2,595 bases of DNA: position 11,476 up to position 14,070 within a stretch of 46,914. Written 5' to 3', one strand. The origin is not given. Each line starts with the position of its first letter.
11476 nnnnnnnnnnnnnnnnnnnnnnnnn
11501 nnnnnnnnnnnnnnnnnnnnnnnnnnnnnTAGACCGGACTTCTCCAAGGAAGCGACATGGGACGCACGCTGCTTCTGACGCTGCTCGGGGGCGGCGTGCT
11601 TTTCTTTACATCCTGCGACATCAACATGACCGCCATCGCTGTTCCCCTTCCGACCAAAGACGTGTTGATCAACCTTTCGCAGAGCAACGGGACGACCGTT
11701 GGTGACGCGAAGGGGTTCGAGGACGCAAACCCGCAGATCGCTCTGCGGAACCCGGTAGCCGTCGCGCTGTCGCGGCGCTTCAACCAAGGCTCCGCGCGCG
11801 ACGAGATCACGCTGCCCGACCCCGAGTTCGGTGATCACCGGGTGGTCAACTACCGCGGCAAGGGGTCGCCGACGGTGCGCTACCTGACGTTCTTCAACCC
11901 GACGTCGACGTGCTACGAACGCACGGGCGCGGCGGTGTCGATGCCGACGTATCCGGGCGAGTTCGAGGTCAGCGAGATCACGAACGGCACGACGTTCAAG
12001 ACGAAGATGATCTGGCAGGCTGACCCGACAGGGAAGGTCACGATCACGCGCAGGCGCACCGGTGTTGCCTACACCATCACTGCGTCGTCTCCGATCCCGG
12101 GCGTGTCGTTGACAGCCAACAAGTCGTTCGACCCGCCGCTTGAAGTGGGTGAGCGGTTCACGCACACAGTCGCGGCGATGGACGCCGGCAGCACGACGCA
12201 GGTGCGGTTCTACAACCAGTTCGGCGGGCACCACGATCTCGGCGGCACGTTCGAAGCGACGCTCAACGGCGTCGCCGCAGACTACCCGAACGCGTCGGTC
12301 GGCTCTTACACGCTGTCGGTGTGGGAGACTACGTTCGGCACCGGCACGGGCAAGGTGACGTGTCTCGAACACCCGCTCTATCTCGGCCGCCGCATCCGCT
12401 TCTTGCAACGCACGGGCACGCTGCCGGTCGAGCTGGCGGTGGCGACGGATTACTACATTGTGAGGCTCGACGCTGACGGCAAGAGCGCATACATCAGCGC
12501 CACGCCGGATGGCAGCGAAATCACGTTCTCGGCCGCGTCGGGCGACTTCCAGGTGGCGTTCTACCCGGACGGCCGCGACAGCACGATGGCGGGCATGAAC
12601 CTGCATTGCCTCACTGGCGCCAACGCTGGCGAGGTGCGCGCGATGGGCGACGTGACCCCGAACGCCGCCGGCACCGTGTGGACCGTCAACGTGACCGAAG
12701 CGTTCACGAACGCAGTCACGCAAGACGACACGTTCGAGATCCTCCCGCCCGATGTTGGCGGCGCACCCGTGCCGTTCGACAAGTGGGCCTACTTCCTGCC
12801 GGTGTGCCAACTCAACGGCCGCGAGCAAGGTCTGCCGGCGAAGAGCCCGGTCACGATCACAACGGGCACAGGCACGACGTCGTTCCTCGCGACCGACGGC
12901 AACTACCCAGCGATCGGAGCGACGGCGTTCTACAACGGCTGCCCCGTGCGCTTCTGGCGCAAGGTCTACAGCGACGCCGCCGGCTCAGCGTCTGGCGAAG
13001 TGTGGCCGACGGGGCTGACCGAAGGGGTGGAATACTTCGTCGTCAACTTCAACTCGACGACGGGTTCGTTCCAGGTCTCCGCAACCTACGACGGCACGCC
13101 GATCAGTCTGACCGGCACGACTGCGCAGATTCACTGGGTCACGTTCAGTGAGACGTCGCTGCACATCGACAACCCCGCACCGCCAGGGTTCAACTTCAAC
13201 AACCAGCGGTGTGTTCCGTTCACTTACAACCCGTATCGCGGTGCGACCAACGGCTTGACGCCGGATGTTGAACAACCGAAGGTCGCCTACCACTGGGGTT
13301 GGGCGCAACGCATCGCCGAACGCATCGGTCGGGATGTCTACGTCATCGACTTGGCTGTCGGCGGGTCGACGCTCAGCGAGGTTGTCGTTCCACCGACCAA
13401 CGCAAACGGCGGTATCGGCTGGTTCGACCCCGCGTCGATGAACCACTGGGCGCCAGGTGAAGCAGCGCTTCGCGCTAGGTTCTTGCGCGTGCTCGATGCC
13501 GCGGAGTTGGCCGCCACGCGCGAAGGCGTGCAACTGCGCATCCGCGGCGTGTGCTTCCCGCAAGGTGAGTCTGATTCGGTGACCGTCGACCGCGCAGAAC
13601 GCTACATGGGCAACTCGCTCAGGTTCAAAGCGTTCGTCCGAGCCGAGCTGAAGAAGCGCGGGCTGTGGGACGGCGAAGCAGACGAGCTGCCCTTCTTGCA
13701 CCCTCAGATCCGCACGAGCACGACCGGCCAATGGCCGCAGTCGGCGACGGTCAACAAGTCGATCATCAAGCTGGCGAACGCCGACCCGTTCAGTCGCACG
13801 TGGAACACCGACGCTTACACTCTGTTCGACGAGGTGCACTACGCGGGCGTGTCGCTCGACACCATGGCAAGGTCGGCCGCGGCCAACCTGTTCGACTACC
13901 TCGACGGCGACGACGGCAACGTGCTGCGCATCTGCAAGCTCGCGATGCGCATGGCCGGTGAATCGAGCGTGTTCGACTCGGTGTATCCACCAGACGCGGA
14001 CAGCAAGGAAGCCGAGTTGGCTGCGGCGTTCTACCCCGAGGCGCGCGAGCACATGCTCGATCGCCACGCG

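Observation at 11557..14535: Tail adaptor (gp11-like) domain fused to an SGNH/SASA-type esterase whose catalytic blocks are split by a ~550-aa insertion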

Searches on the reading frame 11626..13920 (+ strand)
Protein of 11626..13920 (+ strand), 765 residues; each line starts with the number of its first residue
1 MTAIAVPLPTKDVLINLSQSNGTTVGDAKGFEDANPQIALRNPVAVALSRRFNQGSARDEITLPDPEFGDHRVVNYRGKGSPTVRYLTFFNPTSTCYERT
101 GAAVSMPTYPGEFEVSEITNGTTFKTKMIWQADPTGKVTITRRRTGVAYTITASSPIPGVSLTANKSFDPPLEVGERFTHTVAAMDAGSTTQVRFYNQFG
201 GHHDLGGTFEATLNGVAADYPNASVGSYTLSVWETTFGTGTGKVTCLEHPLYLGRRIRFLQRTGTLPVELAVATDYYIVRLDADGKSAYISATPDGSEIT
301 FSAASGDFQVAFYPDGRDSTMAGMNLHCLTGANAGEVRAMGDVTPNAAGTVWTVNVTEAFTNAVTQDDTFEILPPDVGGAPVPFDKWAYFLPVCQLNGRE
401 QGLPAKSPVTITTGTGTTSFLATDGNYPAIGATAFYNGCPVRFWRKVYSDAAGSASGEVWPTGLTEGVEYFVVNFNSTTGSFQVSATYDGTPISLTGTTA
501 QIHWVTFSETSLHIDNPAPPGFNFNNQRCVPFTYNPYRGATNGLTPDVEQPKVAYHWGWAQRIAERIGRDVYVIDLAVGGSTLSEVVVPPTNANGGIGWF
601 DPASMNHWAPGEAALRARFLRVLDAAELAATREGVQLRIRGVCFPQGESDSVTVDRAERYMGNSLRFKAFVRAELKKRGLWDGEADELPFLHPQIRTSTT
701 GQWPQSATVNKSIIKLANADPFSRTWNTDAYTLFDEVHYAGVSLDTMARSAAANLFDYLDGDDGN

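Call 41: find_homologous_proteins(query=A3, max_evalue=0.001)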
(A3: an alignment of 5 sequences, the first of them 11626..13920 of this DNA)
Query A3 (5 sequences) (765 aa, profile of the alignment): 14 proteins with E <= 0.001 among 8000 candidates.
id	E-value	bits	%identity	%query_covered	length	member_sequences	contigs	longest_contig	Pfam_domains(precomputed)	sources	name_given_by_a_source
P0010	0.0e+0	1308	47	99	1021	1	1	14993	PF03629.25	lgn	-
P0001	0.0e+0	1283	100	100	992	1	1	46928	PF03629.25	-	-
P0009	0.0e+0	1246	49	100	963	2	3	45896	PF03629.25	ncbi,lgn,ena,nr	ncbi:MAG: hypothetical protein HRT82_16305 [Henriciella sp.]|nr:hypothetical protein [Henriciella sp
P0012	0.0e+0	1168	38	99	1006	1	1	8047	PF03629.25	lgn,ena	-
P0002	0.0e+0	1069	68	100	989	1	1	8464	PF03629.25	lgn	-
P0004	0.0e+0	1047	61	100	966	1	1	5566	PF03629.25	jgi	jgi:hypothetical protein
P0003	0.0e+0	1036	63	100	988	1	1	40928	-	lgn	-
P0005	0.0e+0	1026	57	100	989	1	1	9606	PF03629.25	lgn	-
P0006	2.5e-291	987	56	100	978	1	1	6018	PF03629.25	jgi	jgi:hypothetical protein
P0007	2.4e-279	947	52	100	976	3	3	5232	PF03629.25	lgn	-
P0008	2.2e-271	921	70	85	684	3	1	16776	-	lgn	-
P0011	1.3e-267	908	41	99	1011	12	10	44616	PF03629.25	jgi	jgi:hypothetical protein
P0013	1.7e-257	875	39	99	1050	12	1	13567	PF03629.25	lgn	-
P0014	7.9e-213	727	52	80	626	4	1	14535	-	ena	-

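Call 68: search_protein_representatives(alignment_id=A3)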
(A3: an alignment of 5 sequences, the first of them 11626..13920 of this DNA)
Query: 5 sequences, 757 profile positions. Proteins with E-value up to 0.001 (for the whole library): 634; up to 1e-10: 163; up to 1e-30: 78. The best 150 are listed.
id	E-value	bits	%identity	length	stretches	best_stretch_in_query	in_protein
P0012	0.0e+00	1167.9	-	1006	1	5-757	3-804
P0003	0.0e+00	1035.6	-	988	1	1-756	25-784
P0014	2.5e-213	727.2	-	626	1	1-603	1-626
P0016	2.3e-142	492.6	-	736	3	507-746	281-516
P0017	6.8e-141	487.7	-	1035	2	282-752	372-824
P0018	1.0e-132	460.7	-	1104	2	262-750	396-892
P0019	2.1e-132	459.7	-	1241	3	225-741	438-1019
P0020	4.2e-132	458.6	-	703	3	505-743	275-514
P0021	7.8e-131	454.4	-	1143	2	243-747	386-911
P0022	7.1e-126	438.1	-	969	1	12-755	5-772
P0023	9.7e-125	434.3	-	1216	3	289-753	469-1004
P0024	4.0e-124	432.2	-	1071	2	237-746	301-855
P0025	2.8e-120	419.5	-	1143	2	279-751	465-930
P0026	7.2e-120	418.2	-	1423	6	460-748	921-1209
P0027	1.1e-119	417.6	-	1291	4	460-744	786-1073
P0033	7.0e-115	401.7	-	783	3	505-752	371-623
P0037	4.8e-112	392.3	-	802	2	316-749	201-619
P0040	2.7e-102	360.1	-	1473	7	457-742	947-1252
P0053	9.5e-88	312.0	-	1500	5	457-745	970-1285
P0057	1.0e-81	292.0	-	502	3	505-750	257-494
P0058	6.3e-79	282.8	-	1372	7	452-750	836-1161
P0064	1.3e-76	275.1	-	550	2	501-756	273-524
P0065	4.0e-76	273.5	-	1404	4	456-754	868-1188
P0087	1.7e-41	159.1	-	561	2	546-745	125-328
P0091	4.3e-30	121.3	-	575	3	507-748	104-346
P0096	8.9e-28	113.7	-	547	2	508-737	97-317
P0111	6.3e-20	87.7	-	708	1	544-755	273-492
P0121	2.5e-17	79.1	-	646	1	551-745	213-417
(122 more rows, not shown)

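Call 71: search_protein_families(library=pfam, proteins=[P0091, P0096, P0087, P0121, P0111, P0020, P0033, P0037, P0057, P0064], max_evalue=0.01)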
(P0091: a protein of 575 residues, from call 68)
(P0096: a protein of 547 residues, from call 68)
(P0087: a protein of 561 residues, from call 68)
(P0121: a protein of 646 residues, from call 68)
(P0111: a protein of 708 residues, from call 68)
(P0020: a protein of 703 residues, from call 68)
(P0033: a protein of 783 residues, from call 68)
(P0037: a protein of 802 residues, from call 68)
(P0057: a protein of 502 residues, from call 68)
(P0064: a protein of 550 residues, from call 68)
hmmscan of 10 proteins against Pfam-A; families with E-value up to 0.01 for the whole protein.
P0091 (575 aa): 0 families

P0096 (547 aa): 2 families
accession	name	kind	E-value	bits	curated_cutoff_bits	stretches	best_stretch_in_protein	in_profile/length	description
PF03629.24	SASA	-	3.9e-07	30.3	24.8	1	208-329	117-225/226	Carbohydrate esterase, sialic acid-specific acetylesterase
PF24175.2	SU10_adaptor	-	6.5e-05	23.9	27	1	346-527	2-182/194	SU10 adaptor protein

P0087 (561 aa): 1 family
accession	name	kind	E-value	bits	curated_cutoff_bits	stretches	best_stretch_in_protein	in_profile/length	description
PF03629.24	SASA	-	0.00012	22.2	24.8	1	98-332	33-225/226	Carbohydrate esterase, sialic acid-specific acetylesterase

P0121 (646 aa): 2 families
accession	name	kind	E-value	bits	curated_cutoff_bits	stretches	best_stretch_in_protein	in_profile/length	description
PF03629.24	SASA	-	7.5e-09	35.9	24.8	1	299-420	118-224/226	Carbohydrate esterase, sialic acid-specific acetylesterase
PF24175.2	SU10_adaptor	-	3.4e-06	28.1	27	1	439-614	2-182/194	SU10 adaptor protein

P0111 (708 aa): 1 family
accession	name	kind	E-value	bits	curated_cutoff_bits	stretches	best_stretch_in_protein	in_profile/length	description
PF03629.24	SASA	-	2e-10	41.1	24.8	1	368-488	118-224/226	Carbohydrate esterase, sialic acid-specific acetylesterase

P0020 (703 aa): 2 families
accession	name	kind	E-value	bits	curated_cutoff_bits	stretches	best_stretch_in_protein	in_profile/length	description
PF20557.3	DnaT_2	-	3.7e-23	82.7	27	1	533-690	3-151/168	Putative DnaT-like ssDNA binding protein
PF03629.24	SASA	-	3.1e-07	30.7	24.8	1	371-511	97-216/226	Carbohydrate esterase, sialic acid-specific acetylesterase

P0033 (783 aa): 1 family
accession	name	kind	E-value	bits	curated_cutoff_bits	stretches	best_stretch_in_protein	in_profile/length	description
PF03629.24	SASA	-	0.0001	22.5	24.8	1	482-604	107-209/226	Carbohydrate esterase, sialic acid-specific acetylesterase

P0037 (802 aa): 2 families
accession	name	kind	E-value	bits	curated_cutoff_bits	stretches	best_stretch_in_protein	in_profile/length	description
PF20557.3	DnaT_2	-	1.1e-28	100.6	27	1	633-789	2-151/168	Putative DnaT-like ssDNA binding protein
PF03629.24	SASA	-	4.4e-08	33.5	24.8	1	462-606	101-212/226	Carbohydrate esterase, sialic acid-specific acetylesterase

P0057 (502 aa): 1 family
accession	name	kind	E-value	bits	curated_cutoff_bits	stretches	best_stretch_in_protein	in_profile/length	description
PF03629.24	SASA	-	5e-10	39.8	24.8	1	369-486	113-218/226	Carbohydrate esterase, sialic acid-specific acetylesterase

P0064 (550 aa): 1 family
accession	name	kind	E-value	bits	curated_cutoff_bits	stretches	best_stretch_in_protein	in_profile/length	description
PF03629.24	SASA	-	7.6e-07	29.4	24.8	1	366-511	96-219/226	Carbohydrate esterase, sialic acid-specific acetylesterase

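Call 80: search_dna_similar(query=P0016, collection=phages, mode=protein, max_rows=25)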
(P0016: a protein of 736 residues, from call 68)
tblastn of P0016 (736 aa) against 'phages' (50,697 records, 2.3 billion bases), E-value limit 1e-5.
Records with a match: 66; places in all: 66; records where one place covers at least 80% of the query: 0.
Best place of each record, by identity: <60% 66.
By first word of the organism name: Pseudomonas 14; Escherichia 14; Salmonella 11; Caudoviricetes 7; Bordetella 5; Caulobacter 4; Enterobacter 3; Phage 1; Limnohabitans 1; Cobetia 1; and 5 more.
By host as written in the record: - 16; Pseudomonas aeruginosa PA14 5; Escherichia coli O157:H7 4; Caulobacter vibrioides CB15 3; Bordetella bronchiseptica 2; Pseudomonas sp. 2; Pseudomonas aeruginosa 2; Pseudomonas fluorescens UFV 041 2; and 22 more.
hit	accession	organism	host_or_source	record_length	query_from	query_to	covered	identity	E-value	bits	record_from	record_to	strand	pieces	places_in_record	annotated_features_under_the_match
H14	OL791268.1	Phage zth2-2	-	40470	532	736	28%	41.7%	6e-41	168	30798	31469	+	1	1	record has no annotation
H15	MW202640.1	Caudoviricetes sp.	Manatee Spring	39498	532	736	28%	41.5%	2e-38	160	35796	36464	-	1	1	tail tubular protein A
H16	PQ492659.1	Limnohabitans phage DC33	Limnohabitans sp. DCL3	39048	533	736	28%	41.2%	1e-40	167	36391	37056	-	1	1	hypothetical protein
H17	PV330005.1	Bordetella phage vB_BbrP_003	Bordetella bronchiseptica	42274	532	736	28%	40.4%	5e-37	155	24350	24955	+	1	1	hypothetical protein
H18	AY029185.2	Bordetella phage BPP-1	-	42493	532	736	28%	40.4%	6e-37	155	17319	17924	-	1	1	bbp14: Bbp14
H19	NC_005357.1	Bordetella phage BPP-1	Bordetella bronchiseptica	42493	532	736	28%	40.4%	6e-37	155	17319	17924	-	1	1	tail protein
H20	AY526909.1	Bordetella phage BIP-1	-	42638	532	736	28%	40.4%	6e-37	155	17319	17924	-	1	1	none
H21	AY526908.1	Bordetella phage BMP-1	-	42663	532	736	28%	40.4%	6e-37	155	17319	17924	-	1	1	none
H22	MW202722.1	Caudoviricetes sp.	Manatee Spring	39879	532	736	28%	39.3%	6e-41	168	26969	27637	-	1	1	tail tubular protein A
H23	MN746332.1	Caulobacter phage SR18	Caulobacter vibrioides CB15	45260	532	705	24%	40.0%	2e-26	122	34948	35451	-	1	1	hypothetical protein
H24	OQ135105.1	Caulobacter phage BL94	Caulobacter vibrioides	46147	532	705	24%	40.0%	2e-26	122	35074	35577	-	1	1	BL94_gp042c: hypothetical protein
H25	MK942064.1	Caulobacter phage Jess A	Caulobacter vibrioides CB15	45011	532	705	24%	40.0%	1e-25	120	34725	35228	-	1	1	hypothetical protein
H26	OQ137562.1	Caulobacter phage RapA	Caulobacter vibrioides CB15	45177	532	705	24%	40.0%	1e-25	120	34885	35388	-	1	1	RapA_gp044c: hypothetical protein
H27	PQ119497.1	Cobetia phage Carin1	Cobetia marina DSMZ4741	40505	533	732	27%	29.5%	5e-10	69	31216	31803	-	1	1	connector protein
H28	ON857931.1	Pseudomonas phage vB_PaeP_FBPa19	Pseudomonas sp.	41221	533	736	28%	28.4%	1e-10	71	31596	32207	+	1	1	hypothetical protein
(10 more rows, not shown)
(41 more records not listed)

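Call 81: search_dna_similar(query=P0096, collection=phages, mode=protein, max_rows=15)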
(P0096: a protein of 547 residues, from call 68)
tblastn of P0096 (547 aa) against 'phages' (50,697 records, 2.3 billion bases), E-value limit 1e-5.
No match.

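Call 85: predict_structure(alignment_id=A7)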
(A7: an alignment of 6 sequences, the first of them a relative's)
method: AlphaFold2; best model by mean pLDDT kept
length: 575 residues; sequences in the alignment: 6
mean_pLDDT: 64.8   pTM: 0.68
mean pLDDT of the five models: 64.8, 60.1, 56.6, 56.4, 52.6
residues with pLDDT >= 90: 68; 70-90: 241; 50-70: 94; < 50: 172
segments of 3 or more residues with pLDDT < 50: 13-19, 28-140, 173-194, 238-240, 458-460, 553-575
pLDDT, mean of each block of 10 residues (from residue 1): 78 49 52 37 29 34 32 27 23 25 26 26 36 37 71 76 62 44 36 54 65 70 77 68 61 79 87 83 75 72 84 88 72 81 90 64 92 80 74 92 82 80 76 77 81 65 73 82 83 88 95 86 94 92 76 43 32 31
secondary structure, 60 per line:
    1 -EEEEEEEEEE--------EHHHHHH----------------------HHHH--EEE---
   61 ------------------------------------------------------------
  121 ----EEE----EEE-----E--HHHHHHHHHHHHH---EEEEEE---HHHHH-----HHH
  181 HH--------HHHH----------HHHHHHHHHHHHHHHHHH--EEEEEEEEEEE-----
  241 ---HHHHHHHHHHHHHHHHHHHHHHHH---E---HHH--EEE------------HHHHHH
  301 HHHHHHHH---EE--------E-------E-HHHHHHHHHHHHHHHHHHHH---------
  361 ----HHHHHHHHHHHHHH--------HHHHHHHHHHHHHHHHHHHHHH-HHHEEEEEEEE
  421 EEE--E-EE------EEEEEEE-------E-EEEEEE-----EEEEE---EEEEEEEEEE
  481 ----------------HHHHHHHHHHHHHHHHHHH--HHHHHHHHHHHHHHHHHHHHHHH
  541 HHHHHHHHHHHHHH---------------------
elements in order: E2-11 H21-26 H49-52 E55-57 E125-127 E132-134 H143-155 E159-164 H168-172 H178-182 H191-194 H205-222 E225-235 H244-267 E280-282 H295-308 H332-351 H365-378 H387-408 E413-423 E436-442 E452-457 E463-467 E471-480 H497-515 H518-554

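Call 87: fold_search(model_id=the predicted structure, library=pdb)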
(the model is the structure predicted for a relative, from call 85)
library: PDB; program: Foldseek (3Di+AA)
matches with E <= 10: 424; with E <= 0.001: 18
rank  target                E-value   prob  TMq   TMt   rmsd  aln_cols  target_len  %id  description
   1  2apj_D                1.6e-05  1.00  0.25  0.56   4.8       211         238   15  X-Ray Structure of Protein from Arabidopsis Thaliana AT4G34215 at 1.6 Angstrom Resolution (released 2005-08-30)
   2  8ck1_E                2.9e-05  1.00  0.23  0.57   5.3       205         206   14  Carin 1 bacteriophage tail, connector and tail fibers assembly (released 2023-03-15)
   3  2apj_C                3.9e-05  1.00  0.25  0.56   4.7       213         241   15  X-Ray Structure of Protein from Arabidopsis Thaliana AT4G34215 at 1.6 Angstrom Resolution (released 2005-08-30)
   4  7kmm_B                4.3e-05  1.00  0.28  0.36  14.7       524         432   12  Crystal structure of XAC1771, a novel carbohydrate acetylesterase from Xanthomonas citri (released 2021-05-26)
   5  7kmm_A                4.8e-05  1.00  0.30  0.39  14.1       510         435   12  Crystal structure of XAC1771, a novel carbohydrate acetylesterase from Xanthomonas citri (released 2021-05-26)
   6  2apj_A                7.9e-05  1.00  0.25  0.56   4.6       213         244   15  X-Ray Structure of Protein from Arabidopsis Thaliana AT4G34215 at 1.6 Angstrom Resolution (released 2005-08-30)
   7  2apj_B                7.9e-05  1.00  0.25  0.55   4.7       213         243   15  X-Ray Structure of Protein from Arabidopsis Thaliana AT4G34215 at 1.6 Angstrom Resolution (released 2005-08-30)
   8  8jov_G                1.4e-04  1.00  0.22  0.56   9.3       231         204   14  Portal-tail complex of phage GP4 (released 2023-11-01)
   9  9ums_A                1.6e-04  1.00  0.19  0.46   7.4       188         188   17  Cryo-EM structure of bacteriophage P1 connector (released 2025-10-22)
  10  9k09_d                1.8e-04  1.00  0.22  0.53   9.5       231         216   13  Cyanophage A4 portal-tail complex (released 2025-04-09)
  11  7wmp_m                2.0e-04  1.00  0.22  0.53   8.0       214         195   14  Tail structure of Helicobacter pylori bacteriophage KHP30 (released 2023-03-01)
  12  8jov_2                3.8e-04  1.00  0.22  0.53   6.1       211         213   12  Portal-tail complex of phage GP4 (released 2023-11-01)
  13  7z4b_DU               3.8e-04  1.00  0.25  0.59   8.5       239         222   11  Bacteriophage SU10 virion (C1) (released 2022-12-28)
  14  8f9q_A                6.0e-04  1.00  0.31  0.35  16.1       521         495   10  Guinea pig sialic acid esterase (SIAE) (released 2024-05-29)
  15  9efk_AA               7.4e-04  1.00  0.23  0.58   9.5       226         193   11  Cryo-EM structure of the portal-tail complex of LME-1 phage (released 2025-04-16)
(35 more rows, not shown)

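Call 100: search_protein_families(library=pfam, proteins=[P0040, P0053, P0026, P0058, P0065, P0019], max_evalue=0.01)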
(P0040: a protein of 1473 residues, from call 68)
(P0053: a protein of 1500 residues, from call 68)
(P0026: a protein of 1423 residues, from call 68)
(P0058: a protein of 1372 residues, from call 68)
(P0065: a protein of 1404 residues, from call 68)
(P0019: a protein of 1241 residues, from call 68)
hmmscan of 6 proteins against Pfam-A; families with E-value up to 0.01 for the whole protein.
P0040 (1473 aa): 1 family
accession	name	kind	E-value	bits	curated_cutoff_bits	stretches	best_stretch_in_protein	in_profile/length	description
PF03629.24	SASA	-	1e-09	38.8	24.8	1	1042-1247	60-213/226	Carbohydrate esterase, sialic acid-specific acetylesterase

P0053 (1500 aa): 2 families
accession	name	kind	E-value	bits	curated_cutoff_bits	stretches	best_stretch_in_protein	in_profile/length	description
PF03629.24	SASA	-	2.5e-09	37.5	24.8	1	1156-1287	111-223/226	Carbohydrate esterase, sialic acid-specific acetylesterase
PF18914.6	DUF5666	-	0.0051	17.5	27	0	147-183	13-46/60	Domain of unknown function (DUF5666)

P0026 (1423 aa): 1 family
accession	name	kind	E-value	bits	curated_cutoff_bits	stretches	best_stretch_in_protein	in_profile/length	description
PF03629.24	SASA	-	7.7e-08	32.6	24.8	1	1061-1209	97-224/226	Carbohydrate esterase, sialic acid-specific acetylesterase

P0058 (1372 aa): 1 family
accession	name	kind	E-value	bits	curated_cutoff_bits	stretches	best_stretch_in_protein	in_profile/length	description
PF03629.24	SASA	-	2.3e-11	44.2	24.8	1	1015-1158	103-223/226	Carbohydrate esterase, sialic acid-specific acetylesterase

P0065 (1404 aa): 1 family
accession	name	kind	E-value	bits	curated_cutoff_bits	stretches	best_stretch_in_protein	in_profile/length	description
PF03629.24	SASA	-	0.00056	20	24.8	0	1061-1098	120-156/226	Carbohydrate esterase, sialic acid-specific acetylesterase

P0019 (1241 aa): 1 family
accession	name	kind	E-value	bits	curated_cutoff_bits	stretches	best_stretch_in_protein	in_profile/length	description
PF03629.24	SASA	-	5.5e-09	36.4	24.8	1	875-1025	96-223/226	Carbohydrate esterase, sialic acid-specific acetylesterase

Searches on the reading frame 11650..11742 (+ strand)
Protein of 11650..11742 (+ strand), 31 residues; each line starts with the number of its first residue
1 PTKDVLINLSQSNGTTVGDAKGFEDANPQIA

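Call 104: search_solved_structures(query=A10, max_evalue=10, show_alignments=5)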
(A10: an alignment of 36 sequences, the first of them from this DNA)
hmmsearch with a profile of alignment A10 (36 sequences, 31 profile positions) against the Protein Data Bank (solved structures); distinct sequences matched with E-value up to 10: 1.
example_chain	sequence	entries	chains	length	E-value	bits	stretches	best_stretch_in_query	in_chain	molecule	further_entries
3pt5_A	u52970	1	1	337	0.72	12.8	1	1-18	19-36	NANS (YJHS), A 9-O-acetyl N-acetylneuraminic acid esterase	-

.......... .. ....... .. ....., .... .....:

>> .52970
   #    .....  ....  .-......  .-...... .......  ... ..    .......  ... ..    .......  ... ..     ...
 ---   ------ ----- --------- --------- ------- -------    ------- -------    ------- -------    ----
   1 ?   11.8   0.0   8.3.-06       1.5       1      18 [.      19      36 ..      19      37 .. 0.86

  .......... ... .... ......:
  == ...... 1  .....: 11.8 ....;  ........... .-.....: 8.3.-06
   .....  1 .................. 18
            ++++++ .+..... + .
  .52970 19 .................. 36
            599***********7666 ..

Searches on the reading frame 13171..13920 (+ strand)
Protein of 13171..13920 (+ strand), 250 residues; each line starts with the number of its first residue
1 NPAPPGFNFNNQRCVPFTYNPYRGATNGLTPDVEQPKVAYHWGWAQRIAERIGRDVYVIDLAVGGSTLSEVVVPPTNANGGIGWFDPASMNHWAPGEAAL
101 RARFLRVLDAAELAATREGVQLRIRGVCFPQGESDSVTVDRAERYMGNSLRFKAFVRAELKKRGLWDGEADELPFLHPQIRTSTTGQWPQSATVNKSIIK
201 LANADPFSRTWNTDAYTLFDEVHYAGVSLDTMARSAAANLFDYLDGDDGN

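Call 43: search_protein_families(library=pfam, proteins=[window:13171-13920:+], max_evalue=10)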
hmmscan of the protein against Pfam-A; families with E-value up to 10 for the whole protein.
seq(250 aa): 1 family
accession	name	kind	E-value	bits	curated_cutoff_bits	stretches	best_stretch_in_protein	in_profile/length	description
PF03629.24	SASA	-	1.1e-07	32.1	24.8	1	89-232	94-216/226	Carbohydrate esterase, sialic acid-specific acetylesterase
